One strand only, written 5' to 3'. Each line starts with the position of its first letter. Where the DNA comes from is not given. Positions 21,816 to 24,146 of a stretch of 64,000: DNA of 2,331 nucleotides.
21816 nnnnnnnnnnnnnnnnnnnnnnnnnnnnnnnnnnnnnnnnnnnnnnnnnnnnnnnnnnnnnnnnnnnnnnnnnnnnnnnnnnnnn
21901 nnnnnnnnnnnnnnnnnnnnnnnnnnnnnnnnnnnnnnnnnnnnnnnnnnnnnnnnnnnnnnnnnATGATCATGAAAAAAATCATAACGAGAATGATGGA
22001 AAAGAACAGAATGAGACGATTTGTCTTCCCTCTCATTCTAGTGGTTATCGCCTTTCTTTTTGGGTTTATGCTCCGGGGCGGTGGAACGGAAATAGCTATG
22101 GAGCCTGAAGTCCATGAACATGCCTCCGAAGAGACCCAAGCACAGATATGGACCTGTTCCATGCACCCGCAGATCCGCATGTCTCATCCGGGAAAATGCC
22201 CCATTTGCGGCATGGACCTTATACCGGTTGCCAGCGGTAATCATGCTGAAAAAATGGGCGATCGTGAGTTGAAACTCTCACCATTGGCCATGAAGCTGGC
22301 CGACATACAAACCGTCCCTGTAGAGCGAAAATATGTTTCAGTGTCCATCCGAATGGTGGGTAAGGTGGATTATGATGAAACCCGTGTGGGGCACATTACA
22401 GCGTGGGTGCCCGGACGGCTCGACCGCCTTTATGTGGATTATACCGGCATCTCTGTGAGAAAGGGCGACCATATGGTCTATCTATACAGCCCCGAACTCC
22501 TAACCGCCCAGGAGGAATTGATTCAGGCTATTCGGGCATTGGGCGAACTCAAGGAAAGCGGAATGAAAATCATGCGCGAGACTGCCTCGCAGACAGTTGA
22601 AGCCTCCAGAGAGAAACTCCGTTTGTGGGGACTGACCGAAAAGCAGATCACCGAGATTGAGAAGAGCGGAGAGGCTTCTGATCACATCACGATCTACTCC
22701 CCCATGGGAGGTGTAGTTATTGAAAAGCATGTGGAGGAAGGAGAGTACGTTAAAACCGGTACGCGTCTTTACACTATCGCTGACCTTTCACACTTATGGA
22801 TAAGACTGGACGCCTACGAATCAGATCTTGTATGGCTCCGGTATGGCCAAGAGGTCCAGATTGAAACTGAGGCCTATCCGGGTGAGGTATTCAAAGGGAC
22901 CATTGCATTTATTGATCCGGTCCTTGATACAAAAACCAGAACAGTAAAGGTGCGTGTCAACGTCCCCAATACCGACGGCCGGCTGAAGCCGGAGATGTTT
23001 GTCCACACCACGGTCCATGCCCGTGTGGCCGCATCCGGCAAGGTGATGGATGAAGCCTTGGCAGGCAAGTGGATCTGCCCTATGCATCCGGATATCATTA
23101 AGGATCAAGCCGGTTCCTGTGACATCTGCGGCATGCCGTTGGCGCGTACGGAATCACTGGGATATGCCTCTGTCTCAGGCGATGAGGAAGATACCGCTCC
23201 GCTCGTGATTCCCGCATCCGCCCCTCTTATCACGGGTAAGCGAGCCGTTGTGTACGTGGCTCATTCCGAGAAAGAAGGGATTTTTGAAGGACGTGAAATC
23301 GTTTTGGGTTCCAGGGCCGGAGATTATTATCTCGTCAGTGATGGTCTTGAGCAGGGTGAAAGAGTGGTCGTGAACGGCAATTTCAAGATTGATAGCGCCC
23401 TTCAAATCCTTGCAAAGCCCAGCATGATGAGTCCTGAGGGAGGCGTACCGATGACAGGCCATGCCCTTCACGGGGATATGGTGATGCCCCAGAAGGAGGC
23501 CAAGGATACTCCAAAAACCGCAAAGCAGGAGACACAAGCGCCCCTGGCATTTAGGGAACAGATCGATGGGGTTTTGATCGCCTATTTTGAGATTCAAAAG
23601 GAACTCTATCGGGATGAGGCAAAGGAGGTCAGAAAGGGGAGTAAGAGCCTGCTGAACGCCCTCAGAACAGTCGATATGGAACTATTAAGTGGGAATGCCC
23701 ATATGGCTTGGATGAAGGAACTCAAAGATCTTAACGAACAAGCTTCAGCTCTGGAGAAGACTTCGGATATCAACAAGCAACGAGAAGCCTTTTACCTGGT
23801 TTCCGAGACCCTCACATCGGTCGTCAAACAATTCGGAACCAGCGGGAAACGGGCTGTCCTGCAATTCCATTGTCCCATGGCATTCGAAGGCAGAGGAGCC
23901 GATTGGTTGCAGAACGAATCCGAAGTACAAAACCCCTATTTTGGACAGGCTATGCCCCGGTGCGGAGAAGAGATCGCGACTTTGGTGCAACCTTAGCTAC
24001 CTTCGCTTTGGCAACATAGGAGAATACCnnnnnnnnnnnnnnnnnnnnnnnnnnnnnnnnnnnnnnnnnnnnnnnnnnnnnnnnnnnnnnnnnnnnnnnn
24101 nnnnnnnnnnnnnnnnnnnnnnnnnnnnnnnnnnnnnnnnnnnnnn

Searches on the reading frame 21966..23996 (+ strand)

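Call 10: search_protein_families(library=pfam, proteins=[window:21966-23996:+], max_evalue=0.001)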
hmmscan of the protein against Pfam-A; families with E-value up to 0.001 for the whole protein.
window:21966-23996:+ (676 aa): 6 families
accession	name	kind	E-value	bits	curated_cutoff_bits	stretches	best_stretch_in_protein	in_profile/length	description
PF16576.10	HlyD_D23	-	9.8e-77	257.5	30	1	125-346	3-214/214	Barrel-sandwich domain of CusB or HlyD membrane-fusion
PF19335.5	HMBD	-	2.6e-24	85.3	23.6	2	62-88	2-28/28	Heavy metal binding domain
PF13437.12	HlyD_3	-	2.6e-19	70.4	22.2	1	242-342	1-105/106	HlyD family secretion protein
PF11827.13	DUF3347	-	1.2e-17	65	25.5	1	536-626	1-91/93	Protein of unknown function (DUF3347)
PF00529.27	CusB_dom_1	-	2.3e-05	25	26.5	0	285-322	3-40/89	Cation efflux system protein CusB domain 1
PF16572.11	HlyD_D4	-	0.00031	21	26.4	0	201-235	20-53/55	Long alpha hairpin domain of cation efflux system protein, CusB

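Call 73: search_protein_families(library=ncbifam, proteins=[window:21966-23996:+], max_evalue=0.00001)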
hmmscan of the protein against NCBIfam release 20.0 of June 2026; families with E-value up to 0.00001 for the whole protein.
window:21966-23996:+ (676 aa): 17 families
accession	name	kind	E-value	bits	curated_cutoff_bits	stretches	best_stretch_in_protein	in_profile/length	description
TIGR01730.1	RND_mfp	subfamily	1.5e-38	132.6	94.9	2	116-357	3-251/322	efflux RND transporter periplasmic adaptor subunit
TIGR00999.1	8a0102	subfamily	3.3e-37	128.1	319.3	2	225-364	74-217/271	CzcB/NccB family metal efflux transporter periplasmic adaptor subunit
NF007303.0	PRK09783.1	subfamily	1.9e-32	112.2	390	1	47-351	35-325/414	copper/silver efflux system membrane fusion protein CusB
NF045680.1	DiMtlExpIhpB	equivalog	8.5e-24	84.1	450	1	243-350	140-246/326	divalent metal ion exporter adaptor subunit IhpB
TIGR00998.1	8a0101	subfamily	5.2e-13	48.7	390.8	1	226-317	190-282/334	EmrA/EmrK family multidrug efflux transporter periplasmic adaptor subunit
NF002939.0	PRK03598.1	equivalog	1.6e-10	40.7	393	1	240-327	204-291/332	secretion protein HlyD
NF008606.0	PRK11578.1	equivalog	4.8e-10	39.1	342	0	239-347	182-295/371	macrolide transporter subunit MacA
NF047615.1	LIC13259_LIC11441_fam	subfamily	2e-09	38.1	100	1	583-666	68-143/144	LIC13259/LIC11441 family protein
NF007362.0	PRK09859.1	equivalog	2.4e-09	36.8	738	0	308-350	251-293/385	multidrug transporter subunit MdtE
NF011604.1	PRK15030.1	equivalog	2.5e-09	36.6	765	0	429-483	324-375/397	multidrug efflux RND transporter periplasmic adaptor subunit AcrA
NF033138.2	RND-peri-MexC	equivalog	8.5e-09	35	625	0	434-484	322-372/375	MexC family multidrug efflux RND transporter periplasmic adaptor subunit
NF011715.0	PRK15136.1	equivalog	5.2e-08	31.9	563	1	229-317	204-293/390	multidrug efflux MFS transporter periplasmic adaptor subunit EmrA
NF007132.1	PRK09578.1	equivalog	1.1e-07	30.9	512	0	410-478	304-370/396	MexX/AxyX family multidrug efflux RND transporter periplasmic adaptor subunit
NF033834.1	RND_adapt_MexA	exception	4e-07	29.5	750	0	307-353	239-285/373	multidrug efflux RND transporter periplasmic adaptor subunit MexA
NF045904.1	RND-peri-MexE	equivalog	5.4e-06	25.5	714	0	305-350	246-291/390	multidrug efflux RND transporter periplasmic adaptor subunit MexE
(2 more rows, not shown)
